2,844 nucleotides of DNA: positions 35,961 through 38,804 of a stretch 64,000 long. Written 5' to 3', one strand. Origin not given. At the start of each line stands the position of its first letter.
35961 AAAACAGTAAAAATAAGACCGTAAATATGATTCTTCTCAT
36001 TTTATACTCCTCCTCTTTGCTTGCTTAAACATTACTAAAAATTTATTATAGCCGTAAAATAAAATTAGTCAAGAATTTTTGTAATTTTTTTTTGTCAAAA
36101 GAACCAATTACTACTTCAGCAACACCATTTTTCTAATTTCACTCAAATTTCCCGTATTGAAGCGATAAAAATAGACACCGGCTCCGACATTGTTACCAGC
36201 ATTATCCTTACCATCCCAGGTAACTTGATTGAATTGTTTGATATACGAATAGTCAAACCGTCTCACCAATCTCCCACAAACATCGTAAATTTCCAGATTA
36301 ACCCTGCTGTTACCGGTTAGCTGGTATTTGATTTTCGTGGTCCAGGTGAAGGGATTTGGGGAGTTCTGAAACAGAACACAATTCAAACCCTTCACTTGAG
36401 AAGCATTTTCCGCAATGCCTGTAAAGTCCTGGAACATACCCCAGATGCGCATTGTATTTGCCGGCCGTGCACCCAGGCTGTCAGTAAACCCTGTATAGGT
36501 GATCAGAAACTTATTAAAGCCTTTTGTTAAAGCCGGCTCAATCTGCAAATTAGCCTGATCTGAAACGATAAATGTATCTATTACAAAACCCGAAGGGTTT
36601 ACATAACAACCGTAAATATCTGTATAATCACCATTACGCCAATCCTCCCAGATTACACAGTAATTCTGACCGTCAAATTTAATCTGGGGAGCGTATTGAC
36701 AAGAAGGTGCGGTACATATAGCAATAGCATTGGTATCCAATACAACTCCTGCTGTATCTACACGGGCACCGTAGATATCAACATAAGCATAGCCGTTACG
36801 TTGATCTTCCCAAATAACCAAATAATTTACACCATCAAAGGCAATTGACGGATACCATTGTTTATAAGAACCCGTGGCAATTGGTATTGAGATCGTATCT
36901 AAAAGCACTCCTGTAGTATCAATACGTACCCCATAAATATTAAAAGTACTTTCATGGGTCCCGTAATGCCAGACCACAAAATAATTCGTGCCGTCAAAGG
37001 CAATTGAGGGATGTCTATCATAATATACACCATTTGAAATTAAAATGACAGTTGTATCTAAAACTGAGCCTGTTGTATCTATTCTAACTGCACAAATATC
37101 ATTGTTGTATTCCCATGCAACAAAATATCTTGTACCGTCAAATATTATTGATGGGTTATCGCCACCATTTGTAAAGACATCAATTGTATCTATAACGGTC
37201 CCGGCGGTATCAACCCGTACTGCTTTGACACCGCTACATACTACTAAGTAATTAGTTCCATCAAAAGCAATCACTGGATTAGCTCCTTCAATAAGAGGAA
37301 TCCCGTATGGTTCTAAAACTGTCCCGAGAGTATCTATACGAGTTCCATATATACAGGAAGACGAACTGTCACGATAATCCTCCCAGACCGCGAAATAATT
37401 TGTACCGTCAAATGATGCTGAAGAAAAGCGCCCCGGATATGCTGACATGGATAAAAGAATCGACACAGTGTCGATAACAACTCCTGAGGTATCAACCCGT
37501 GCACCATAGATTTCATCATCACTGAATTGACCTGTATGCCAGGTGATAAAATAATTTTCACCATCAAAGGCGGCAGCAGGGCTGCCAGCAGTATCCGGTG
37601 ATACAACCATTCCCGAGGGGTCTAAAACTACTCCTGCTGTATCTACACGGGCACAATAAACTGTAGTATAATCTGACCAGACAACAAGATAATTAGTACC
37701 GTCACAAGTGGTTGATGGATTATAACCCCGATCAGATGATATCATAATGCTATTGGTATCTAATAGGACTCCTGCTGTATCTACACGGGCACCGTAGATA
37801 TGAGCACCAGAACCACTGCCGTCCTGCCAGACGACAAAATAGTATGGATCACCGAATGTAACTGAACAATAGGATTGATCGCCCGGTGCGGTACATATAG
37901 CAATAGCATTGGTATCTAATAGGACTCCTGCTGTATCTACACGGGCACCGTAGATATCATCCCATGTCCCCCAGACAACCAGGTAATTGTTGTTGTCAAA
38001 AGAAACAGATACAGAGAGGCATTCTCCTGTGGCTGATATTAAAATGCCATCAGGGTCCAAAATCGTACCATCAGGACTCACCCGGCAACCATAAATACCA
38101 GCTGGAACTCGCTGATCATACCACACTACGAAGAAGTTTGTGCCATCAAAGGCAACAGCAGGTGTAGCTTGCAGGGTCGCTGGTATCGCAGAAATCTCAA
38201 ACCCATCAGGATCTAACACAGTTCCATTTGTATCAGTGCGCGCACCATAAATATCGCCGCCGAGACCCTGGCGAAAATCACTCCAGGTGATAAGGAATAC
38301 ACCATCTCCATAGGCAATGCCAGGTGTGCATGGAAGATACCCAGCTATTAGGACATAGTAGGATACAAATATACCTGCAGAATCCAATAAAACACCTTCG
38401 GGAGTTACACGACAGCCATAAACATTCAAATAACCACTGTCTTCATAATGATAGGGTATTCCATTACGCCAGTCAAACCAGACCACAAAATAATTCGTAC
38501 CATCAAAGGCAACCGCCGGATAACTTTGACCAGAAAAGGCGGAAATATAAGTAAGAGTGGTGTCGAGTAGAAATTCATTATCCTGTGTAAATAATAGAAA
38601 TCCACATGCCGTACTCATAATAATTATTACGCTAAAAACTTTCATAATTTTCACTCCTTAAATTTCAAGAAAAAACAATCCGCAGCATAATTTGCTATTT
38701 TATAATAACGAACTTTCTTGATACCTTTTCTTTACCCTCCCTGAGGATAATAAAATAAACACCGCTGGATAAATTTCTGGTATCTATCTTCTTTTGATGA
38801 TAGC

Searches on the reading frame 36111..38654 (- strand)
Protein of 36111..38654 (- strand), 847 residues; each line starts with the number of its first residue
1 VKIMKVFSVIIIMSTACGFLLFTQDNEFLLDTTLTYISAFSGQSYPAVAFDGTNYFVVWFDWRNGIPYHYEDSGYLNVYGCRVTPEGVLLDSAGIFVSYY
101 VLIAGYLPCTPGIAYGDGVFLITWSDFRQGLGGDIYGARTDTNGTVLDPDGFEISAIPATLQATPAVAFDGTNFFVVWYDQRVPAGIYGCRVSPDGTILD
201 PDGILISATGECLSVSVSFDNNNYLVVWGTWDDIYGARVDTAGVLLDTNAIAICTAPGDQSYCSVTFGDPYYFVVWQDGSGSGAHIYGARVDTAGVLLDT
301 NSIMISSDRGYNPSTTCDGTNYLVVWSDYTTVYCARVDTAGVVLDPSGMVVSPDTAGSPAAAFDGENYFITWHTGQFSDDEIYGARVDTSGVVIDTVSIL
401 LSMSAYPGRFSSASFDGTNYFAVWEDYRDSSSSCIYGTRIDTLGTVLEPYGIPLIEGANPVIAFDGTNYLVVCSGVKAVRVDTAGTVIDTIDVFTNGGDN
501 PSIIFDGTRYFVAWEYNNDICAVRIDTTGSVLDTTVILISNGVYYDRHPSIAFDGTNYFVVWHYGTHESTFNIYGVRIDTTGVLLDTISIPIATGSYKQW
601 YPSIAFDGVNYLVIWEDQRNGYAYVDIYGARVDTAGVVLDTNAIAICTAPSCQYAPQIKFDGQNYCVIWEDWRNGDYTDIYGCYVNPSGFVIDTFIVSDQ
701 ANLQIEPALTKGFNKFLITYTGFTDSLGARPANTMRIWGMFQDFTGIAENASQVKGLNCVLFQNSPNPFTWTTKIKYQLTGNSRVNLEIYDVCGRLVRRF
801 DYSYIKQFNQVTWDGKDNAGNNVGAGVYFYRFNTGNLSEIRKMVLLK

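Call 10: search_protein_families(library=pfam, proteins=[window:36111-38654:-], max_evalue=0.01)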
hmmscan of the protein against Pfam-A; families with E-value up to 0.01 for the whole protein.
window:36111-38654:- (847 aa): 4 families
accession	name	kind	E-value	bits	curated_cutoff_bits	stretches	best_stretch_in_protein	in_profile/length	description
PF13860.13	FlgD_ig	-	4.4e-09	36.6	27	1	774-828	13-69/79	FlgD Ig-like domain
PF18962.6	Por_Secre_tail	-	5.9e-06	26.9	27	1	766-844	3-74/75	Secretion system C-terminal sorting domain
PF12396.14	DUF3659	-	4.8e-05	23.6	24.8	0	189-206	35-52/61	Protein of unknown function (DUF3659)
PF13585.12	CHU_C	-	0.0006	20.3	27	1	782-834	26-72/86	CHU_C Type IX secretion signal domain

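Call 11: search_protein_families(library=ncbifam, proteins=[window:36111-38654:-], max_evalue=0.01)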
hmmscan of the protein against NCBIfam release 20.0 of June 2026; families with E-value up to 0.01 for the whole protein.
window:36111-38654:- (847 aa): 8 families
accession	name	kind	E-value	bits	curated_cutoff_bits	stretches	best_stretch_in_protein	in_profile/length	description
TIGR04183.1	Por_Secre_tail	domain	4.3e-09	36.2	23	1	766-844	3-70/72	T9SS type A sorting domain-containing protein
NF033707.1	T9SS_sortase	equivalog_domain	2.4e-08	32.1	420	1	757-833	994-1076/1095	type IX secretion system sortase PorU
NF052323.1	T9SSA_dep_M6i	equivalog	2.3e-05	22.6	600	1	763-834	959-1026/1043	T9SS-dependent M6-like inactivated metalloprotease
NF038113.1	T9SSA_dep_M36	equivalog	4.3e-05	21.9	885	1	694-844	719-867/869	T9SS-dependent M36 family metallopeptidase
NF009452.0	PRK12812.1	equivalog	0.00012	21.4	258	1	783-829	152-201/289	flagellar basal body rod modification protein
TIGR04275.1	beta_prop_Msarc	repeat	0.00058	19.6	85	0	590-625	2-33/40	beta-propeller repeat protein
NF005176.1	PRK06655.1-1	equivalog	0.0025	17.7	230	1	782-834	96-149/197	flagellar hook assembly protein FlgD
NF053608.1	Lsa66_OmpA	equivalog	0.0048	15.4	700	1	788-833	182-227/581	fibronectin-binding adhesin Lsa66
